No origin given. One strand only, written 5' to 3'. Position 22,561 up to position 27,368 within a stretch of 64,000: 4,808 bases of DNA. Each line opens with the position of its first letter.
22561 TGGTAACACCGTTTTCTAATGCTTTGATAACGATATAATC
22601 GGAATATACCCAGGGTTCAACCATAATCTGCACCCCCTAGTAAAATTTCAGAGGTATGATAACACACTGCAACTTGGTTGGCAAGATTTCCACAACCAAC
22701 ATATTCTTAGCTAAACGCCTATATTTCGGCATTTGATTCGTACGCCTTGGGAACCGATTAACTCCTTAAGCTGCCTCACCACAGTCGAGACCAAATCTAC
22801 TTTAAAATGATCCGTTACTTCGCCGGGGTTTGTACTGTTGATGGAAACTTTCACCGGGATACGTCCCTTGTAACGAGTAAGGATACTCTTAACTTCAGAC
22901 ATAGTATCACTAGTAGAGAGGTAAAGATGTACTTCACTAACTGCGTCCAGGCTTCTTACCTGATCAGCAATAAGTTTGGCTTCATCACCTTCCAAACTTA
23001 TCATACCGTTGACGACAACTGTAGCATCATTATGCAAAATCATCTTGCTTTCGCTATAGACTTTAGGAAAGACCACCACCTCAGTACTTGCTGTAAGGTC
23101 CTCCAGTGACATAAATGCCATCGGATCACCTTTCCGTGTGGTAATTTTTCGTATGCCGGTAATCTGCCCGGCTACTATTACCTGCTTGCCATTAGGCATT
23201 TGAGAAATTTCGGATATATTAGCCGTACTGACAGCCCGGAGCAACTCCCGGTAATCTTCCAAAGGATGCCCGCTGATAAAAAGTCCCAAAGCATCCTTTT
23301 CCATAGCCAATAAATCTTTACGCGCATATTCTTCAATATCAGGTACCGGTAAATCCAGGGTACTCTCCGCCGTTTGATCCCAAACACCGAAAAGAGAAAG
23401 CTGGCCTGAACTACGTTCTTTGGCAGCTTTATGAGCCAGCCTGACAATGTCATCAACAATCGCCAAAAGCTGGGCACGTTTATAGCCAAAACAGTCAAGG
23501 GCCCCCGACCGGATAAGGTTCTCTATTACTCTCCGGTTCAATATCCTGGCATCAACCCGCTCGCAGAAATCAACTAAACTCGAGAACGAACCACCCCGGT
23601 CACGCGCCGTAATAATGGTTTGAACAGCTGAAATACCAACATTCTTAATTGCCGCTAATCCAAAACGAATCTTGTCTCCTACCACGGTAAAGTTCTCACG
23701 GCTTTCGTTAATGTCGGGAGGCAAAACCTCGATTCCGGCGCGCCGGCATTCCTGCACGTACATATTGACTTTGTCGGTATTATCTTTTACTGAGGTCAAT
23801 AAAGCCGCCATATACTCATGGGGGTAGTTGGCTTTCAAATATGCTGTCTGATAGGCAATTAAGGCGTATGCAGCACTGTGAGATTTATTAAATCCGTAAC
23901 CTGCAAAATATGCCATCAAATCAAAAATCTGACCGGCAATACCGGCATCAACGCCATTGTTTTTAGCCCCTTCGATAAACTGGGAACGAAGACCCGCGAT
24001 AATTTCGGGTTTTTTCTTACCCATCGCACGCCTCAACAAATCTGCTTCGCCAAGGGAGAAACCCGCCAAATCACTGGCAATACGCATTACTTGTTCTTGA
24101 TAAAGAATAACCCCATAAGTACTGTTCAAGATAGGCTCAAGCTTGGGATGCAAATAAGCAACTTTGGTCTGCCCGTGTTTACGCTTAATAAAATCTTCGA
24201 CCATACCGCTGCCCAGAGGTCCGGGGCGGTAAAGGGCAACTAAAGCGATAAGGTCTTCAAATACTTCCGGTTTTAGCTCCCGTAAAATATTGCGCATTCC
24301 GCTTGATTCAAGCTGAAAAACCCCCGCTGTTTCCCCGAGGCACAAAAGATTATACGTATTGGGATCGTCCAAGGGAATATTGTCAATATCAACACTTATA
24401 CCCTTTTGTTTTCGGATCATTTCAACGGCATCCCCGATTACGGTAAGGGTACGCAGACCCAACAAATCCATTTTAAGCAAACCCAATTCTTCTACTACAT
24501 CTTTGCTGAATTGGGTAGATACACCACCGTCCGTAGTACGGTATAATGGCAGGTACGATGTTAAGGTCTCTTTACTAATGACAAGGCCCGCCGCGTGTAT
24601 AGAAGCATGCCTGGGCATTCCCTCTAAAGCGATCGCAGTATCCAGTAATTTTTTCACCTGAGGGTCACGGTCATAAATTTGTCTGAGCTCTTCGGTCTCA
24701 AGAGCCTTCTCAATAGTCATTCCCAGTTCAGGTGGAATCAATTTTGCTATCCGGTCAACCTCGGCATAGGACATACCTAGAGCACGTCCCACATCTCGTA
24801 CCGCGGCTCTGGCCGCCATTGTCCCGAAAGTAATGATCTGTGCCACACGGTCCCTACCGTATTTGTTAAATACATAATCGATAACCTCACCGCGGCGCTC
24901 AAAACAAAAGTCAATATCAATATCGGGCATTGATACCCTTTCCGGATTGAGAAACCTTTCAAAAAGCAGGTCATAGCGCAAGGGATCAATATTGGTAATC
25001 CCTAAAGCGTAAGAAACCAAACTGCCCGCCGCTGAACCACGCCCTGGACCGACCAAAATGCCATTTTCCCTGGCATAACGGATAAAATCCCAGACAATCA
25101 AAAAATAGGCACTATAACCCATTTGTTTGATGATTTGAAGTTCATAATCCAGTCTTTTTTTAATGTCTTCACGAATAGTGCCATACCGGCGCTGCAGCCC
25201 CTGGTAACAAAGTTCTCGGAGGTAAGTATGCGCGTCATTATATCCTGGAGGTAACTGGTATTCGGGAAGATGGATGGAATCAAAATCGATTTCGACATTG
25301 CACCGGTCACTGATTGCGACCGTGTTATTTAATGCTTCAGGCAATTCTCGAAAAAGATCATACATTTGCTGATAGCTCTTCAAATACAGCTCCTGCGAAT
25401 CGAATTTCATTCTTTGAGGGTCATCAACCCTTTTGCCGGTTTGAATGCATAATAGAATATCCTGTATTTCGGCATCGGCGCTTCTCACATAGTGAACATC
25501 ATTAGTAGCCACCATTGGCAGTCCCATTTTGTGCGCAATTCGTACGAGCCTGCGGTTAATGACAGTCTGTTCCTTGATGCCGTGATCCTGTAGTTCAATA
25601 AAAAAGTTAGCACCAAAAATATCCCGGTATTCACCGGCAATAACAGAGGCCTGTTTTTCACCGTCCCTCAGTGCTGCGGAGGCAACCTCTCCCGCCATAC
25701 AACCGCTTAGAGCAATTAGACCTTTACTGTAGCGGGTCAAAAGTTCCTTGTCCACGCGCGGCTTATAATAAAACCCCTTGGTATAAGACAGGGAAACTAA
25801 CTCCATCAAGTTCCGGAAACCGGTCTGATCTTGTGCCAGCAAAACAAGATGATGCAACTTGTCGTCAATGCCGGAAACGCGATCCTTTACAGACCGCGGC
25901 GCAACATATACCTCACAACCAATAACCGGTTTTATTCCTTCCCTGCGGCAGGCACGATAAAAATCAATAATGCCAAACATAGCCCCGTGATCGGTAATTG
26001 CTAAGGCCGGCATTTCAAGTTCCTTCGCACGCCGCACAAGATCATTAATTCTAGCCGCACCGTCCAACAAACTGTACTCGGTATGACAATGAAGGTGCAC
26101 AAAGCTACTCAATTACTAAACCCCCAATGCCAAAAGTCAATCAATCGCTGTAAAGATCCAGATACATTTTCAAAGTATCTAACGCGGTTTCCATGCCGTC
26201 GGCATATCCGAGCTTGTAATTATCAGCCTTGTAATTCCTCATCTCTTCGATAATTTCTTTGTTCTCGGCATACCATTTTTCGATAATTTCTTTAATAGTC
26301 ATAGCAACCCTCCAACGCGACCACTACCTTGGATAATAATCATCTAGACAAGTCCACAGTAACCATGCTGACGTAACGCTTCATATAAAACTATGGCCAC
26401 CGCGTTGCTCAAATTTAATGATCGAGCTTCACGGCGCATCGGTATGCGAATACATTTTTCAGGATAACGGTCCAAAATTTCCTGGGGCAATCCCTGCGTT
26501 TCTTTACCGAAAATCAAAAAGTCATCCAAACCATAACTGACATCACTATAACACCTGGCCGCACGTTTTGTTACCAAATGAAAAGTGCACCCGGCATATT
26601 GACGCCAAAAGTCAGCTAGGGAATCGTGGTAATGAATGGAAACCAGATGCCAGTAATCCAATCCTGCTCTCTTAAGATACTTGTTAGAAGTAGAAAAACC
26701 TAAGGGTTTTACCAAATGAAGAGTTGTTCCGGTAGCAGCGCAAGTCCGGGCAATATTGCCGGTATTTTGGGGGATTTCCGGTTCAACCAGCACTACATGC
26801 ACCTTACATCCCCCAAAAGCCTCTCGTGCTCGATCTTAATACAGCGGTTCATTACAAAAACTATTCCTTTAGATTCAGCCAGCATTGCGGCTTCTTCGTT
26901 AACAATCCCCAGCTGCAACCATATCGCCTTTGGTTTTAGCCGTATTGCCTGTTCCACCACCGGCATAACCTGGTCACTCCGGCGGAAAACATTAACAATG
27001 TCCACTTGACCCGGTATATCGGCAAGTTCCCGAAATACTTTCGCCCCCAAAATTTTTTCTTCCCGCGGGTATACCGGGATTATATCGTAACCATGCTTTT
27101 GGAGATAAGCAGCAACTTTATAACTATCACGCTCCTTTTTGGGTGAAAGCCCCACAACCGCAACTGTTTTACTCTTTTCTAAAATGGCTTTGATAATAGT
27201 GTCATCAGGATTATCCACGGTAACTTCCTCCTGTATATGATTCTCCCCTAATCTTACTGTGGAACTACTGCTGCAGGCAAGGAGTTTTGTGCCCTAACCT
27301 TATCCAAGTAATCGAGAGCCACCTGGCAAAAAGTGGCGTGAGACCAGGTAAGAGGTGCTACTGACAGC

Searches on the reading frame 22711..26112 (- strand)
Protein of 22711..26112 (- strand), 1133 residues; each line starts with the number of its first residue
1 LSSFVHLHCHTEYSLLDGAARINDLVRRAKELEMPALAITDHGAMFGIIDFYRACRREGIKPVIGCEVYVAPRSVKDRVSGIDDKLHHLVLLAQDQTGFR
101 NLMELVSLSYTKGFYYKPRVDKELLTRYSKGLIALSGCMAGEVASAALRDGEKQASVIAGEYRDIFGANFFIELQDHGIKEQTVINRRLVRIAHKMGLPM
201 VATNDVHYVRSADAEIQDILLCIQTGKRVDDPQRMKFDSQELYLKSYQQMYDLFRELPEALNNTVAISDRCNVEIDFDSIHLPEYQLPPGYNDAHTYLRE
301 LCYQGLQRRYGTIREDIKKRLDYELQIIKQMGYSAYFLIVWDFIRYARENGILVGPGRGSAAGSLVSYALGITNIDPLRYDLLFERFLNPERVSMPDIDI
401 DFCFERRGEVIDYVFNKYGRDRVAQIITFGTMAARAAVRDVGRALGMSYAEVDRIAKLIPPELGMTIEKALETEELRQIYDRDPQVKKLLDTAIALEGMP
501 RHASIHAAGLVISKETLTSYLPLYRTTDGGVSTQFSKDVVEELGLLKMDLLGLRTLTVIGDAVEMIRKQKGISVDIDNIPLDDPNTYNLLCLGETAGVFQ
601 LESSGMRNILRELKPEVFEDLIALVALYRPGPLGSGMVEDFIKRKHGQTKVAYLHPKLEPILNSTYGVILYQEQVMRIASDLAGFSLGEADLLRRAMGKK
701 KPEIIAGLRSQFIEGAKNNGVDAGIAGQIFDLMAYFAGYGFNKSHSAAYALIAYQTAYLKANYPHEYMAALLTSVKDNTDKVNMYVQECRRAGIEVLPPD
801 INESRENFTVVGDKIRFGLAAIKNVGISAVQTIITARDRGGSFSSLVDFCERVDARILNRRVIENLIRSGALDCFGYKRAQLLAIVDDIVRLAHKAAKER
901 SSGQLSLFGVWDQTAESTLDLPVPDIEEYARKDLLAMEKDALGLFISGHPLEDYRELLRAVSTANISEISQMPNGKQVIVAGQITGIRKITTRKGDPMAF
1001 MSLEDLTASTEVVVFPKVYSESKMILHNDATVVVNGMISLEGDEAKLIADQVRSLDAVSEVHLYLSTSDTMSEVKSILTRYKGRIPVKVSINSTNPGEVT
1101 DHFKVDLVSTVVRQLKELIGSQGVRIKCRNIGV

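Call 31: search_protein_families(library=pfam, proteins=[window:22711-26112:-])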
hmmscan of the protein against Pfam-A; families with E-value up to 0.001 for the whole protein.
window:22711-26112:- (1133 aa): 6 families
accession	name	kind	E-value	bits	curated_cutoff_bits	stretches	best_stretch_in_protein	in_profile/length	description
PF07733.18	DNA_pol3_alpha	-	4e-110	367.9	23.9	1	297-552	2-260/260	Bacterial DNA polymerase III alpha NTPase domain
PF17657.6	DNA_pol3_finger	-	3.8e-71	238.2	22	1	555-720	1-166/166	Bacterial DNA polymerase III alpha subunit finger domain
PF02811.25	PHP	-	1.2e-61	208.2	26.4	1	6-177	1-164/164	PHP domain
PF14579.12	HHH_6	-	8.2e-33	112.9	25.6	1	793-882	1-90/90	Helix-hairpin-helix motif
PF01336.31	tRNA_anti-codon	-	1.5e-08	34.9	27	1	978-1053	1-73/75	OB-fold nucleic acid binding domain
PF13742.12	tRNA_anti_2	-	2.5e-05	24.9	27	1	975-1043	19-83/95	OB-fold nucleic acid binding domain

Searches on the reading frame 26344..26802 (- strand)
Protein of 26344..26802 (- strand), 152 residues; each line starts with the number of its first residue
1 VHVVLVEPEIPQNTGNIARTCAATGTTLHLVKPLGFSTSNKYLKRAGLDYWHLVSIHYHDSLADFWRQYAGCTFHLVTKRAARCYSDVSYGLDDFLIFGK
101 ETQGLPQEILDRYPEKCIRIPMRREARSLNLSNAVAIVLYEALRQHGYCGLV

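Call 30: search_protein_families(library=pfam, proteins=[window:26344-26802:-])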
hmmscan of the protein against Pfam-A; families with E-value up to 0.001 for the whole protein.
window:26344-26802:- (152 aa): 1 family
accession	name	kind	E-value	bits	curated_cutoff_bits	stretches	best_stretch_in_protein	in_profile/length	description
PF00588.24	SpoU_methylase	-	1.4e-35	122.9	29.7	1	1-140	2-142/142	SpoU rRNA Methylase family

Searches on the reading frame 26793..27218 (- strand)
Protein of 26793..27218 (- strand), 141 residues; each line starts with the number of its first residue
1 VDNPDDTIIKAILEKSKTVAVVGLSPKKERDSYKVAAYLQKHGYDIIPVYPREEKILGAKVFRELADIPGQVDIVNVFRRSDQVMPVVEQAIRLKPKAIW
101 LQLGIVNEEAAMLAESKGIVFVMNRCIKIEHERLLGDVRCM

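Call 30: search_protein_families(library=pfam, proteins=[window:26793-27218:-])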
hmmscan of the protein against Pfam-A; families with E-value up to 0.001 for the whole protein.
window:26793-27218:- (141 aa): 1 family
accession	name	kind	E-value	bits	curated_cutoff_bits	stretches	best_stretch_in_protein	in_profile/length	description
PF13380.12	CoA_binding_2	-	5.2e-43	146.6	22.8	1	17-131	1-115/116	CoA binding domain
